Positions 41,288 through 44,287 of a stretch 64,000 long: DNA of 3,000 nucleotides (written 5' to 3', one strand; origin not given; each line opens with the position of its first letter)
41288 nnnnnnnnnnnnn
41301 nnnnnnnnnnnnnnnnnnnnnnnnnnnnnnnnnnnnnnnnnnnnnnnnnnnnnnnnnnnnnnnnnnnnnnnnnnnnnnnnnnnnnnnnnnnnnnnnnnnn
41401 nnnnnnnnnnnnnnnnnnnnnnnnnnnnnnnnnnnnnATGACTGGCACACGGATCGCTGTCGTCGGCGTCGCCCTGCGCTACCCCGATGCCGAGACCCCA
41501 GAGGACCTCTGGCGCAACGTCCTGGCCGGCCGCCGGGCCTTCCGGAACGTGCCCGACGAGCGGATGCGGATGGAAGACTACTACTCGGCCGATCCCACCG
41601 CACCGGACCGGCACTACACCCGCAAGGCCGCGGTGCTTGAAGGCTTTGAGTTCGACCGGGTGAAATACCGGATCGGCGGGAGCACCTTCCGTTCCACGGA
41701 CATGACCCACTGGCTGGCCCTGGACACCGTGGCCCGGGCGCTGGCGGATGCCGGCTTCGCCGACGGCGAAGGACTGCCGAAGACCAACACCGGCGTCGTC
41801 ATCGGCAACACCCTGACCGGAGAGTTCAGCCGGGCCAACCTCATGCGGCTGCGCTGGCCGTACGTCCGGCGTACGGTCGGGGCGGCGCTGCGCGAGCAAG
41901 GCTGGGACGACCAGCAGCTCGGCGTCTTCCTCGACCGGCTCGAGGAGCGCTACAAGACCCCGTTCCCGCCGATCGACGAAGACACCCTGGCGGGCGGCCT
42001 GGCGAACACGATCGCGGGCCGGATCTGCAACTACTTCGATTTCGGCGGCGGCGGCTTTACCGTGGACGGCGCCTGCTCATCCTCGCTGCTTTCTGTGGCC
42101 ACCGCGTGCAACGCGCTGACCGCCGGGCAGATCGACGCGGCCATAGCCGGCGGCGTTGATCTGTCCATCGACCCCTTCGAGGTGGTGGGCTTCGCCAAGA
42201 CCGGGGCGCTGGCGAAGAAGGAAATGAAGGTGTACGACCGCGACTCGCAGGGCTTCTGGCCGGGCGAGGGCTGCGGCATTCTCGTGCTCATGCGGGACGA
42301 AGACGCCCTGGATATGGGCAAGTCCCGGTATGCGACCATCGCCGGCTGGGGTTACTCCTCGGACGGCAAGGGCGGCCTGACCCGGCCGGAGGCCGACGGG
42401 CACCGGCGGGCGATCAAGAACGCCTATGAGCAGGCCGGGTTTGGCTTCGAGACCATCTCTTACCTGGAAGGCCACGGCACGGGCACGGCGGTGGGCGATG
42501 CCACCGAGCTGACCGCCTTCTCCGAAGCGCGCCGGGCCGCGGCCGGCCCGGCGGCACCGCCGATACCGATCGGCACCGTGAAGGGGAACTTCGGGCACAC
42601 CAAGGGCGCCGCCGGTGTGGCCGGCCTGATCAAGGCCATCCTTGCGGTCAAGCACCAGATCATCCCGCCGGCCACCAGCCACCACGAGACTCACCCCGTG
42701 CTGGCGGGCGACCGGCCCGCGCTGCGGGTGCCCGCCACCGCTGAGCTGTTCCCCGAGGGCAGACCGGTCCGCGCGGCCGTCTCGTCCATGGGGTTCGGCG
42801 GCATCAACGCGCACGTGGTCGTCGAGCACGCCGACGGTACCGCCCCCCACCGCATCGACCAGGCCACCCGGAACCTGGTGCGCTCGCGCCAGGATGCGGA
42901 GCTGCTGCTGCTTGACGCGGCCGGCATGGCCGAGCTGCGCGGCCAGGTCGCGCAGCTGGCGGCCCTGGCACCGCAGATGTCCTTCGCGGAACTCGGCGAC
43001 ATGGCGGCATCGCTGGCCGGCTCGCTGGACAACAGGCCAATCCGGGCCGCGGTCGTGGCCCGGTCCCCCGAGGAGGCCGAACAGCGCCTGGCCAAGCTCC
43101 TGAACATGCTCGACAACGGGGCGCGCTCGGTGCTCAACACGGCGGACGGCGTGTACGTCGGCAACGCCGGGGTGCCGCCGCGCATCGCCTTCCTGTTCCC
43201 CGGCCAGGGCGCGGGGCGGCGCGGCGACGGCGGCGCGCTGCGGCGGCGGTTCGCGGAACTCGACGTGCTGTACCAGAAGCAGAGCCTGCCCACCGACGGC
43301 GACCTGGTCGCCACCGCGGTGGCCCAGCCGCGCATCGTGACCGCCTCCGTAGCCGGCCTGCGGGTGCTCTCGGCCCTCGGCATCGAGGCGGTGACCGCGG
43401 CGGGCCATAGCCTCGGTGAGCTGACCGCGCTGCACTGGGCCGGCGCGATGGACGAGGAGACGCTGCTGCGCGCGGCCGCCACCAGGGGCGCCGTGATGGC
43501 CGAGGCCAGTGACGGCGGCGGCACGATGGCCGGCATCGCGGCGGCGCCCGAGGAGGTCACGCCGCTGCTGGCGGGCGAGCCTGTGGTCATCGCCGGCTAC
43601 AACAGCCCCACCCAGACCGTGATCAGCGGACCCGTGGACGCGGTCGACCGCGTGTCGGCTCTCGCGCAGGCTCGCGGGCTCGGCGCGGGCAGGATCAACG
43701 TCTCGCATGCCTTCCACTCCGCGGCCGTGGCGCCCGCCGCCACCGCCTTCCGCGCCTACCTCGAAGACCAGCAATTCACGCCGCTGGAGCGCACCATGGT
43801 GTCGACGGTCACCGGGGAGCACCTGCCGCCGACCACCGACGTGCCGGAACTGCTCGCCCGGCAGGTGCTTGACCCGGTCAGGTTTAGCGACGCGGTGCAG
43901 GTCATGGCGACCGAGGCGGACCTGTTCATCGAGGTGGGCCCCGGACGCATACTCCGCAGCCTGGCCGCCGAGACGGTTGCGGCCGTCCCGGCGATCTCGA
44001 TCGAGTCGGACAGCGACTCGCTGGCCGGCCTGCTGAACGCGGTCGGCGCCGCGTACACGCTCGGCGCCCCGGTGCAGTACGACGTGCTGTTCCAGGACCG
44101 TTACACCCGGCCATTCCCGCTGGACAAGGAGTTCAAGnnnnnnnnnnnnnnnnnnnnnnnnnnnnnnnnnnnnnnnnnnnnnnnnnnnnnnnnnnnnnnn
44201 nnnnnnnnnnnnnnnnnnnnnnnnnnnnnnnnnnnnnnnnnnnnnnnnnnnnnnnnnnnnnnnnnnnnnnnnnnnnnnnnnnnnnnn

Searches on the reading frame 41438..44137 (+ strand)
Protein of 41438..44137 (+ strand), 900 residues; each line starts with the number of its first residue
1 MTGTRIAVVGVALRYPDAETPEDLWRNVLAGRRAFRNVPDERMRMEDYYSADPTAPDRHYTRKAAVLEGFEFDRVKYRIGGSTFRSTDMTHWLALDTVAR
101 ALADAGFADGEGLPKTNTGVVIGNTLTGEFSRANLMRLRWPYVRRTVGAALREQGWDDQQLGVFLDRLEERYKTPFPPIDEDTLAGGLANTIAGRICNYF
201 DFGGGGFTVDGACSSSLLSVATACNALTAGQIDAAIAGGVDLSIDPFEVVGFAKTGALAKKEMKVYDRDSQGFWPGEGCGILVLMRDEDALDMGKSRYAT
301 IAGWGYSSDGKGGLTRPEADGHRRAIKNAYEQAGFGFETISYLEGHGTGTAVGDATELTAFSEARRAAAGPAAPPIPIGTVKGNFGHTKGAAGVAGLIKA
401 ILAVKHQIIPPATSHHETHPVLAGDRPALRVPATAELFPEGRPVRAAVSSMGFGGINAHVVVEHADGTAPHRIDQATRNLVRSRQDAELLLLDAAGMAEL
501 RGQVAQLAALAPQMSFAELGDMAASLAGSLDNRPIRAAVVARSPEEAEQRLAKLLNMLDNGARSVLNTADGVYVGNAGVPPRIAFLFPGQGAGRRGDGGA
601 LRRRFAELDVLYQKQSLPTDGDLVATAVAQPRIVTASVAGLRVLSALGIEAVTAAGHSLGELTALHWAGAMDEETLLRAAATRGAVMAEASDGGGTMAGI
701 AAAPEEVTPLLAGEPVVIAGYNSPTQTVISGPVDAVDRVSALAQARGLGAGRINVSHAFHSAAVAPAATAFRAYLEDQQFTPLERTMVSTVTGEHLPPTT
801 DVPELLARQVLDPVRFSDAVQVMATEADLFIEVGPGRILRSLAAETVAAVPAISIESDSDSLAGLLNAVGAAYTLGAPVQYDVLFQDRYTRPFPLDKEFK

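Call 107: search_dna_similar(query=window:41438-44137:+, collection=plasmids, mode=protein, max_evalue=1e-50, max_rows=25)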
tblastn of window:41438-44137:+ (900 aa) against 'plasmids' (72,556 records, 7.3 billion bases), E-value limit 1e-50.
Records with a match: 156; places in all: 193; records where one place covers at least 80% of the query: 141.
Best place of each record, by identity: 60-80% 4; <60% 152.
By first word of the organism name: Streptomyces 81; Burkholderia 36; Agrobacterium 8; Nostoc 3; Azospirillum 2; Methylocystis 2; Planktothrix 2; Tolypothrix 2; Persicobacter 2; Streptantibioticus 2; and 16 more.
By predicted mobility (MOB-suite, as given by PLSDB): non-mobilizable 120; mobilizable 23; conjugative 13.
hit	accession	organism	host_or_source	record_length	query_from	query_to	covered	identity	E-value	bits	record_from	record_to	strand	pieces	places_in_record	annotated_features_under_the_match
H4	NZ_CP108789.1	Streptomyces sp. NBC_00887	-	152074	6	900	99%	72.7%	0e+0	1137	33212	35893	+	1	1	type I polyketide synthase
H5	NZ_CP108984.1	Streptomyces sp. NBC_00726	-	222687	6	900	99%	71.1%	0e+0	1103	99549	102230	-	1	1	type I polyketide synthase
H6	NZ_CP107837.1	Streptomyces sp. NBC_00523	-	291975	6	900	99%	70.6%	0e+0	1102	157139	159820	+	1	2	type I polyketide synthase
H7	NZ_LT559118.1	Nonomuraea gerenzanensis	-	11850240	4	900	100%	61.2%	0e+0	944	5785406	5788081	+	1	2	none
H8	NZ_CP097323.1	Streptomyces sp. RerS4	root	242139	4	899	100%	59.8%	0e+0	905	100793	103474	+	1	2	type I polyketide synthase | RnfABCDGE type electron transport complex subunit D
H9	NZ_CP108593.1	Streptomyces sp. NBC_01178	-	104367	4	900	100%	58.9%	0e+0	915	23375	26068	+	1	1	type I polyketide synthase | enediyne biosynthesis protein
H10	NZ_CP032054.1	Streptomyces clavuligerus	cell culture,soil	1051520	4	900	100%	58.8%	0e+0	901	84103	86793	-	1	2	none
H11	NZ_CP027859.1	Streptomyces clavuligerus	Cell culture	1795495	4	900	100%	58.8%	0e+0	901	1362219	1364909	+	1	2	none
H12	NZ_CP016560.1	Streptomyces clavuligerus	-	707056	4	900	100%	58.8%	0e+0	901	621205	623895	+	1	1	type I polyketide synthase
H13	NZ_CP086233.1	Streptomyces clavuligerus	whole organism,soil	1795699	4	900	100%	58.8%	0e+0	901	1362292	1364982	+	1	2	none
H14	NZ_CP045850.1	Streptomyces clavuligerus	pure culture single spore ...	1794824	4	900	100%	58.8%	0e+0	901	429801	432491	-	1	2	none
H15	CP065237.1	Streptomyces clavuligerus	cell culture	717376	4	900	100%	58.8%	0e+0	901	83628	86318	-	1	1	type I polyketide synthase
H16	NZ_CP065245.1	Streptomyces clavuligerus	cell culture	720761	4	900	100%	58.8%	0e+0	901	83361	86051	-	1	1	type I polyketide synthase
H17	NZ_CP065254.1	Streptomyces clavuligerus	cell culture,lab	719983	4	900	100%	58.8%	0e+0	901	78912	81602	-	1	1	type I polyketide synthase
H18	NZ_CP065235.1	Streptomyces clavuligerus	cell culture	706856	4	900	100%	58.8%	0e+0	901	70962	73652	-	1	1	type I polyketide synthase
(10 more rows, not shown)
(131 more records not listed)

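Call 108: get_annotated_region(hit=H4, flank=14000)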
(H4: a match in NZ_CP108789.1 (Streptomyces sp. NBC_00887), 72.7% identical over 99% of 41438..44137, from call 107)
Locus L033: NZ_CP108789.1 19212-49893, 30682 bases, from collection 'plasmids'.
description: Streptomyces sp. NBC_00887 plasmid unnamed1, complete sequence
organism: Streptomyces sp. NBC_00887 (NCBI taxid 2975859)
taxonomy: Bacteria; Actinomycetota; Actinomycetes; Kitasatosporales; Streptomycetaceae; Streptomyces; Streptomyces sp. NBC 00887
host: -; source: -; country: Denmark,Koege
typing (MOB-suite, as given by PLSDB): non-mobilizable; replicon rep_cluster_1915
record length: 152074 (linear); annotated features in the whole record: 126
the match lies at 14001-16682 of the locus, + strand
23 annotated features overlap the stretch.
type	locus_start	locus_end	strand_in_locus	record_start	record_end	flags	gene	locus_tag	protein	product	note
CDS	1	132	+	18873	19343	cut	-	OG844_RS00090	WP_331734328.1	hypothetical protein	-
CDS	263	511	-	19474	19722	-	-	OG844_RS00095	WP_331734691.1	hypothetical protein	-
CDS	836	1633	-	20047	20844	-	-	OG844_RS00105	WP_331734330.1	TIGR03084 family metal-binding protein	-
CDS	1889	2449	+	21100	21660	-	-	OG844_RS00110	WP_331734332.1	DUF5987 family protein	-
CDS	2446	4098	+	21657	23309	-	-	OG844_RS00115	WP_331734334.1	GMC family oxidoreductase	-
CDS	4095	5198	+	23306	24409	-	-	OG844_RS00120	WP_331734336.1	carboxymuconolactone decarboxylase family protein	-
CDS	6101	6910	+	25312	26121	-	-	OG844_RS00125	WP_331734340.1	hypothetical protein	-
CDS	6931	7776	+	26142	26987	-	-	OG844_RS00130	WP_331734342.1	helix-turn-helix domain-containing protein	GO:0006355 - regulation of DNA-templated transcription [Evidence IEA]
CDS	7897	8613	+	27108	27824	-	-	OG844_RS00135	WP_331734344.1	helix-turn-helix transcriptional regulator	GO:0006355 - regulation of DNA-templated transcription [Evidence IEA]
CDS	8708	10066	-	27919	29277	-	-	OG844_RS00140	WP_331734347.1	carotenoid oxygenase family protein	-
CDS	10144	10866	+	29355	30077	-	-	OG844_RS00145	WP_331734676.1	TetR/AcrR family transcriptional regulator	GO:0006355 - regulation of DNA-templated transcription [Evidence IEA]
CDS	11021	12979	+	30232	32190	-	-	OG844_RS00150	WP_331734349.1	CRTAC1 family protein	-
CDS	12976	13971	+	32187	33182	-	-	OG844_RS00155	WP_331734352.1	enediyne biosynthesis protein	-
CDS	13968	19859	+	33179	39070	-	-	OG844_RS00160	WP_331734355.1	type I polyketide synthase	GO:0030639 - polyketide biosynthetic process [Evidence IEA]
CDS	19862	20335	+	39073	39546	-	-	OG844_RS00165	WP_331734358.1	acyl-CoA thioesterase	-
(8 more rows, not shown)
